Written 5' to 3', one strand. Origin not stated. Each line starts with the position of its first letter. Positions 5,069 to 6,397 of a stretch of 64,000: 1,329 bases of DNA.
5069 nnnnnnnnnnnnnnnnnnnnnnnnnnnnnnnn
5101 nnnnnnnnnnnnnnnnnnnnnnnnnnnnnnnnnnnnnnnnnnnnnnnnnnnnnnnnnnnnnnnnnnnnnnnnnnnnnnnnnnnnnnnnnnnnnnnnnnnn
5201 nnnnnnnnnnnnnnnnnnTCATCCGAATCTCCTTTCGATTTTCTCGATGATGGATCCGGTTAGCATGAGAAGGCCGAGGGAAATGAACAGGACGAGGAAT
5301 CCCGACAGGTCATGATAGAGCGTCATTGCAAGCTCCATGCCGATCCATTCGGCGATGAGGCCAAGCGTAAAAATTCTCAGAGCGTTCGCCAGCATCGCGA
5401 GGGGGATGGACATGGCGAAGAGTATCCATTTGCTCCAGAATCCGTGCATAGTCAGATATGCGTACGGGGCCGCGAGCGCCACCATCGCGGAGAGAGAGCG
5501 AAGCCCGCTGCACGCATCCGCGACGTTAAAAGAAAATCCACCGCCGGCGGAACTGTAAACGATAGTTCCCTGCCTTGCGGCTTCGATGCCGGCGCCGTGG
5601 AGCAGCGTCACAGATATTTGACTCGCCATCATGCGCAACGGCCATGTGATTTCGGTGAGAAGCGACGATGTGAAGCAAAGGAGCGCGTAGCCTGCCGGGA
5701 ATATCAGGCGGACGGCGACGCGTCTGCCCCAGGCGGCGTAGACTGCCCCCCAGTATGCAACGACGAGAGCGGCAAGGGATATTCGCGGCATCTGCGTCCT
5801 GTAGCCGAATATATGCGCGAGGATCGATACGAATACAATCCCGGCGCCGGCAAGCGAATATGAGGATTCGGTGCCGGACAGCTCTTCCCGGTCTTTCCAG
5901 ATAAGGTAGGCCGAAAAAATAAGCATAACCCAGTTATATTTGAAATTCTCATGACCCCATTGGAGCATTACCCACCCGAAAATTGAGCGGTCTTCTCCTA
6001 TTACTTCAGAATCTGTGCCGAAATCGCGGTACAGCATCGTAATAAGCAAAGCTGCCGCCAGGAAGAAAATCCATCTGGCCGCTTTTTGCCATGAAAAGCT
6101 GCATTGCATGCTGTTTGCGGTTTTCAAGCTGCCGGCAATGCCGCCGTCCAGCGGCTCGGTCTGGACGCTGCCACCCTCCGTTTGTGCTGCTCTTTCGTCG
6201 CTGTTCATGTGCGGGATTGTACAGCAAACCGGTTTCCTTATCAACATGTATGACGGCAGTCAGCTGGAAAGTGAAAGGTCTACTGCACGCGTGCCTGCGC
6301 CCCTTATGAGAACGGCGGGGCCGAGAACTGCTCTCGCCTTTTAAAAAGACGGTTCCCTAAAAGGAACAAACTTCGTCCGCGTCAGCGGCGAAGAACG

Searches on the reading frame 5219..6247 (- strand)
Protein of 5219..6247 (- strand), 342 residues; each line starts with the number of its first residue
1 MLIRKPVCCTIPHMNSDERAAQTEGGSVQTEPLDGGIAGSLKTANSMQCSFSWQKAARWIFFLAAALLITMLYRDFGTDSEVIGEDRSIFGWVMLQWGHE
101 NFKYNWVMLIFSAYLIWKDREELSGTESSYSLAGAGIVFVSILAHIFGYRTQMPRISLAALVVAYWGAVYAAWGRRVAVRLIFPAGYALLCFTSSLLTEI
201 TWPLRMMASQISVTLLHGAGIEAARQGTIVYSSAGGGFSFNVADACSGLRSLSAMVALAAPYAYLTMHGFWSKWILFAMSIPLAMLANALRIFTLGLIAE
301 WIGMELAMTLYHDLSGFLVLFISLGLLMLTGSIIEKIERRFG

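Call 85: find_encoding_contigs(protein=window:5219-6247:-, flank=10000, max_places=1)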
Protein window:5219-6247:- (342 aa): no gene with exactly this product is on record in the collection.

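Call 86: search_protein_families(library=pfam, proteins=[window:5219-6247:-], max_evalue=0.00001)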
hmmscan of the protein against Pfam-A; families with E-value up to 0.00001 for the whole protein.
window:5219-6247:- (342 aa): 1 family
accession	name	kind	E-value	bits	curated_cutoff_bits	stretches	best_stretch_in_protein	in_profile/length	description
PF09721.15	Exosortase_EpsH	-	5e-46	157.6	25.7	1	88-332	10-252/254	Transmembrane exosortase (Exosortase_EpsH)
